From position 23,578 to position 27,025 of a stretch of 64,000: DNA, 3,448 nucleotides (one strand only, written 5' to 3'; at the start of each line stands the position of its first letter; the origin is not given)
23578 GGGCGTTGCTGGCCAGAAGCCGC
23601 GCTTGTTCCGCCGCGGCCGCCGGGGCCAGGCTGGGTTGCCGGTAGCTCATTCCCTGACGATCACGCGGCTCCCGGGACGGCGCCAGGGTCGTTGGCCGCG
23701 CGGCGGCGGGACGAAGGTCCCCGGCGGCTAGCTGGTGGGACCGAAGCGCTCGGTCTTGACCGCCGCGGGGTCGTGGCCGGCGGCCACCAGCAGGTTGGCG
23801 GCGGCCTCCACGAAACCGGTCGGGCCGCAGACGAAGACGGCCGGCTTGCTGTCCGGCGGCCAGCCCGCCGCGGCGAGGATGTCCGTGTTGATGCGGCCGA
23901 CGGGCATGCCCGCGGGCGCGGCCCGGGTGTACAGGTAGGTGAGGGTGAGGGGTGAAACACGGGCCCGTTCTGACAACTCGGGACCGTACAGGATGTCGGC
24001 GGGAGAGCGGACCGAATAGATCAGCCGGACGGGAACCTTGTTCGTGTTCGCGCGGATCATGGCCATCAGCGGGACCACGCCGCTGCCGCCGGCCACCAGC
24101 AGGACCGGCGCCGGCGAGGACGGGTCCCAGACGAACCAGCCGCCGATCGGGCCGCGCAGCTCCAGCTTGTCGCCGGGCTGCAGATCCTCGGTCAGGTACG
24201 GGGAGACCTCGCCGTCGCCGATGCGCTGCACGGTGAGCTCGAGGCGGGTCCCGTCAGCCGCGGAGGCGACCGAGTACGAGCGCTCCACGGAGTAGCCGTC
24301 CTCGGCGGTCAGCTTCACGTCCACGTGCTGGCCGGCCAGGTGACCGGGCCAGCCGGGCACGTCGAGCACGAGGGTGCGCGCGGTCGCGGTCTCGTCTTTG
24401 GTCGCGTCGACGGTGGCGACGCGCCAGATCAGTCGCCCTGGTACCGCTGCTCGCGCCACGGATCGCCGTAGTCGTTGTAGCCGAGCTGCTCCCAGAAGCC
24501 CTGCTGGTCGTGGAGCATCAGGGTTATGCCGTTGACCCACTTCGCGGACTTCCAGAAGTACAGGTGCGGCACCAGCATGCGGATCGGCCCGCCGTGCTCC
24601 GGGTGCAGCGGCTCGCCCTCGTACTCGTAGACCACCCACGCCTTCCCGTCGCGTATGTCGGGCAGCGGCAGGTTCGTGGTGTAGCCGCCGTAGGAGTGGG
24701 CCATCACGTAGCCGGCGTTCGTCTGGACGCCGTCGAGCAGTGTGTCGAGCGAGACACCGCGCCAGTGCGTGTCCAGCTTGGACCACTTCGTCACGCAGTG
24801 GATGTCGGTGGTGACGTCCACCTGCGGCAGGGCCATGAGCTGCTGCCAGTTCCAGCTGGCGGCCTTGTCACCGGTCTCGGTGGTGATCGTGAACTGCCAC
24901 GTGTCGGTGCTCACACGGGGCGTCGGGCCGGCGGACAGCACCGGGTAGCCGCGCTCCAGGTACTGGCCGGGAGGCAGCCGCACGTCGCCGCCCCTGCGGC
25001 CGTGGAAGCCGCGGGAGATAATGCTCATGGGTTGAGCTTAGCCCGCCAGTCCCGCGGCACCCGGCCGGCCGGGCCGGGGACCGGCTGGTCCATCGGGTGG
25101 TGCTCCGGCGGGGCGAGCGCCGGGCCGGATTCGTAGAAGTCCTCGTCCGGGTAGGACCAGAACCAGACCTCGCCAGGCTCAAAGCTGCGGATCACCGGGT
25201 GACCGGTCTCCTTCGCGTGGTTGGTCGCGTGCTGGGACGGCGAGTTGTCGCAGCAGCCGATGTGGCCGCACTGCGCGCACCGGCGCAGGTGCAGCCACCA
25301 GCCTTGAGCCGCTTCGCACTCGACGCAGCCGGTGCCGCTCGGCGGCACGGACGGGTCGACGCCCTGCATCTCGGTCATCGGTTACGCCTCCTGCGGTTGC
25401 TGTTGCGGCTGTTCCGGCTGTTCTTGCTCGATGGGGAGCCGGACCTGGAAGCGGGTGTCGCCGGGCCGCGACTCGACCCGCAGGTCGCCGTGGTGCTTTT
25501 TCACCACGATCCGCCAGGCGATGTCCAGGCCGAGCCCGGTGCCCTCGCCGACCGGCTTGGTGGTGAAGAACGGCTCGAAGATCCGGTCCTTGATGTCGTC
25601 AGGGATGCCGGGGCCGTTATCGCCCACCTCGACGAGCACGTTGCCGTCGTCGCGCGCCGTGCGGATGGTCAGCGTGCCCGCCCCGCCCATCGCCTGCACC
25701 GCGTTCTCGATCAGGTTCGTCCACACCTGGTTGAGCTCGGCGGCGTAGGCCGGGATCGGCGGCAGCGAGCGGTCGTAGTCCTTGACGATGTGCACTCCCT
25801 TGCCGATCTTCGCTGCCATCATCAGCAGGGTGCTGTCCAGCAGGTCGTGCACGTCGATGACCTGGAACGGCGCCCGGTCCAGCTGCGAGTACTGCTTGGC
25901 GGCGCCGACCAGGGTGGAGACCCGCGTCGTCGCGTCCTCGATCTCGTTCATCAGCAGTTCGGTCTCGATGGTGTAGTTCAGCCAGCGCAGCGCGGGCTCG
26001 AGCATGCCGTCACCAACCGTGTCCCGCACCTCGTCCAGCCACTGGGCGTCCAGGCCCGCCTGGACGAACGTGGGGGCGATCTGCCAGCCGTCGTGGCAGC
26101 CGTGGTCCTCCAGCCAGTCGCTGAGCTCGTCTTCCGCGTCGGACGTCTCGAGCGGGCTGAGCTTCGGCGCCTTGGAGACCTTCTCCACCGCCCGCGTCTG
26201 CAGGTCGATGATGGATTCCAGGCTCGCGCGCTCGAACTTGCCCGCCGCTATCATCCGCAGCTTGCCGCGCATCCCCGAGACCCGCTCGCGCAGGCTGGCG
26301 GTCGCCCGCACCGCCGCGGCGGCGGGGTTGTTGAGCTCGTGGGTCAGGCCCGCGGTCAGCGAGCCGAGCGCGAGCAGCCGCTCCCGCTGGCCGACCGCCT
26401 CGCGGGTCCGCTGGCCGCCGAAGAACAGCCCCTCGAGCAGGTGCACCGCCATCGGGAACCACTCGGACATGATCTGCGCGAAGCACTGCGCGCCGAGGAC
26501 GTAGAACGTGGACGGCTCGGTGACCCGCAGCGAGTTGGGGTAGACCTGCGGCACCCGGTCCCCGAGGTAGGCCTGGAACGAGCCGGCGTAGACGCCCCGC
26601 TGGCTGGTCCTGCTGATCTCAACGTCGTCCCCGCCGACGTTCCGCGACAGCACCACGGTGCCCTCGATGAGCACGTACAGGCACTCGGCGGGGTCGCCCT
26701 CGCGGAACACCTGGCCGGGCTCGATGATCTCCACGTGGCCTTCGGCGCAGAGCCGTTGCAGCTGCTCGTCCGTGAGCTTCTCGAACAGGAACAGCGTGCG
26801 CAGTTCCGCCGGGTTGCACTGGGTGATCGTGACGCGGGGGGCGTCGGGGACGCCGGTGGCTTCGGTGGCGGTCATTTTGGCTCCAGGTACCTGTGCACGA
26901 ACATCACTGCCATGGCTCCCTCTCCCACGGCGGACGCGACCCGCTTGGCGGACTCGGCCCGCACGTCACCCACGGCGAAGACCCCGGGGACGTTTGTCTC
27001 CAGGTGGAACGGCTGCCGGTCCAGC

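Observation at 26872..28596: Receiver-domain-fused TrxR-like flavoprotein lacks the thioredoxin-reductase redox disulfide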

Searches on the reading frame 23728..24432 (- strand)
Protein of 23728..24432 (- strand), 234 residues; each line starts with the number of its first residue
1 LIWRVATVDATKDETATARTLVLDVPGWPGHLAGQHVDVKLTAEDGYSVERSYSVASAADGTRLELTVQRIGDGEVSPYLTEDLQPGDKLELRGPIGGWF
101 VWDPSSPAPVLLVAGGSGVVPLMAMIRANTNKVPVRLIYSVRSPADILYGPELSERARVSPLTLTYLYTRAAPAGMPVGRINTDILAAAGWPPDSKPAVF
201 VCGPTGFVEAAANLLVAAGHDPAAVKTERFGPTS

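Call 61: search_protein_families(library=pfam, proteins=[window:23728-24432:-], max_evalue=0.001)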
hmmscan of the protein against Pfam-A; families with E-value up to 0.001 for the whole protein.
window:23728-24432:- (234 aa): 3 families
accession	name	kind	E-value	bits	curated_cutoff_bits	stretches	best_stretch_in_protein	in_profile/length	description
PF00175.26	NAD_binding_1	-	4.7e-12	47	22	1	112-212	1-108/109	Oxidoreductase NAD-binding domain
PF00970.30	FAD_binding_6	-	8.3e-12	45.8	21.1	1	30-99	29-97/99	Oxidoreductase FAD-binding domain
PF08030.17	NAD_binding_6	-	0.00064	20.3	22.2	0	110-134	4-28/156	Ferric reductase NAD binding domain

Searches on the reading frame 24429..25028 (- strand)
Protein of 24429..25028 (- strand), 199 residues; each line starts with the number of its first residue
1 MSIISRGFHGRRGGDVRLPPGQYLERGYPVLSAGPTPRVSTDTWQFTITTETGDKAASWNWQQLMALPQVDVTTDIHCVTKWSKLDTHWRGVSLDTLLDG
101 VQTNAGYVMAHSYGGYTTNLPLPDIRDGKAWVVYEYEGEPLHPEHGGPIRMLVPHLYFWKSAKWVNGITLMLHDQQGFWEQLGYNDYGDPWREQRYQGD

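Call 5: search_protein_families(library=pfam, proteins=[window:24429-25028:-], max_evalue=0.01)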
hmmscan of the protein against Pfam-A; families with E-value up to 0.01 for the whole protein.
window:24429-25028:- (199 aa): 1 family
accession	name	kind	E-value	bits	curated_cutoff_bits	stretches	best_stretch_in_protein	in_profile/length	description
PF00174.25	Oxidored_molyb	-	2.8e-38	131.6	24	1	34-179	2-169/169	Oxidoreductase molybdopterin binding domain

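Call 6: search_protein_families(library=ncbifam, proteins=[window:24429-25028:-], max_evalue=0.01)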
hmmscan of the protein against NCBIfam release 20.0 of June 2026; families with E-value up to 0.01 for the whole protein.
window:24429-25028:- (199 aa): 4 families
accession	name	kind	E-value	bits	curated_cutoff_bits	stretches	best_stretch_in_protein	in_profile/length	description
NF003767.0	PRK05363.1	equivalog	4.3e-12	45.9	207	1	121-188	196-263/320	protein-methionine-sulfoxide reductase catalytic subunit MsrP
TIGR04555.1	sulfite_DH_soxC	equivalog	9.1e-10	38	420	1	87-171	168-255/408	sulfite dehydrogenase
NF052245.1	SorA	equivalog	1.1e-05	24.3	600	1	88-184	153-259/396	SorA family sulfite dehydrogenase catalytic subunit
NF052247.1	SorT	equivalog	7.3e-05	21.7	570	1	129-181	201-253/387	SorT family sulfite dehydrogenase catalytic subunit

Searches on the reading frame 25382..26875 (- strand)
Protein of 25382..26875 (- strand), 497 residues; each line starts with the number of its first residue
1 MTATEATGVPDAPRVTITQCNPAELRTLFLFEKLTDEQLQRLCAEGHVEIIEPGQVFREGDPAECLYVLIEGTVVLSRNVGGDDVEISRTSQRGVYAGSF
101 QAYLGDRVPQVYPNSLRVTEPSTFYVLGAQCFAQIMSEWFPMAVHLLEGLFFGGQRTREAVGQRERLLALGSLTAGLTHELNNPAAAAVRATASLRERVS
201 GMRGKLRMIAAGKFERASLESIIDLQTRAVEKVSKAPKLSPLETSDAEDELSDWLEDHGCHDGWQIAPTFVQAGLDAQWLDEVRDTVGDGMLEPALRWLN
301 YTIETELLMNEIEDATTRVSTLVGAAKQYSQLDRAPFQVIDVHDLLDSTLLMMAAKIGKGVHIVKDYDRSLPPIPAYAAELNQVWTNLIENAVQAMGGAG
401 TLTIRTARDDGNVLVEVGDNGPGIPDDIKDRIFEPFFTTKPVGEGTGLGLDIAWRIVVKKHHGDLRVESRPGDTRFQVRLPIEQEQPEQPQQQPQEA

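Call 5: search_protein_families(library=pfam, proteins=[window:25382-26875:-], max_evalue=0.01)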
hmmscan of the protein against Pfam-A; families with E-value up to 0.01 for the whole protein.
window:25382-26875:- (497 aa): 3 families
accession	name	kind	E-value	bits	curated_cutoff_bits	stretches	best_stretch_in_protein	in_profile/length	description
PF02518.31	HATPase_c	-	1.2e-25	90.6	26.4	1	379-483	4-110/111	Histidine kinase-, DNA gyrase B-, and HSP90-like ATPase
PF00027.35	cNMP_binding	-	9.1e-08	32.4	27.5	1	56-137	10-87/89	Cyclic nucleotide-binding domain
PF14501.12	HATPase_c_5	-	0.0018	18.6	22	1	380-478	5-99/102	GHKL domain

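Call 6: search_protein_families(library=ncbifam, proteins=[window:25382-26875:-], max_evalue=0.01)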
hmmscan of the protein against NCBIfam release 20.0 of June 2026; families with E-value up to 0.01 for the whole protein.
window:25382-26875:- (497 aa): 78 families (the best 25 are shown)
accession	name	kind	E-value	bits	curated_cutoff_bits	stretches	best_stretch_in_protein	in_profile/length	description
NF038348.1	T2SS_HK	subfamily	1.4e-44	152.5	450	1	306-482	398-573/574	histidine kinase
NF008468.0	PRK11360.1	equivalog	4.7e-44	150.8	646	2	310-486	435-612/616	two-component system sensor histidine kinase AtoS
NF052574.1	HisKinEspCMyxo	equivalog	7.4e-36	123.6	1200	1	305-491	456-646/785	serine histidine kinase EspC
NF010411.0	PRK13837.1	equivalog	5e-35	120.7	647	1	308-495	488-688/828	two-component system VirA-like sensor kinase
NF007688.0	PRK10364.1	equivalog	1.9e-31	109.3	479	2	338-488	308-457/460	two-component system sensor histidine kinase ZraS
NF046026.1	HisKinCckACaul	equivalog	4.3e-31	107.8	1000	1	309-492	341-542/678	cell cycle histidine kinase CckA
NF046020.1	HisKinCckABruc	equivalog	8.9e-31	106.5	1000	1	311-492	521-717/868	cell cycle histidine kinase CckA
NF052573.1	HisKinEspAMyxo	equivalog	7.1e-27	93.8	1400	1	308-490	431-619/755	serine histidine kinase EspA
NF008293.1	PRK11073.1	equivalog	3.4e-26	92.3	240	1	341-483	198-348/349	nitrogen regulation protein NR(II)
NF047497.1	HK_LIC_12097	equivalog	9.3e-26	90.4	500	1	310-482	196-366/367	LIC_12097 family sensor histidine kinase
NF010076.0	PRK13557.1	subfamily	3.7e-22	78.4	631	1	309-493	206-405/540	histidine kinase famiy protein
NF047466.1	hybrid_RR_LvrB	exception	1.7e-21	76.8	500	1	308-482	190-376/377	hybrid histidine kinase/response regulator LvrB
NF046044.1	PnpS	equivalog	2.9e-20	72.7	400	1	312-481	213-390/390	two-component system histidine kinase PnpS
TIGR02956.1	TMAO_torS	equivalog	2.4e-19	69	676.5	1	339-493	536-693/967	TMAO reductase system sensor histidine kinase/response regulator TorS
NF006800.0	PRK09303.1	equivalog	7.4e-19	67.9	342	1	338-486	229-381/383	histidine kinase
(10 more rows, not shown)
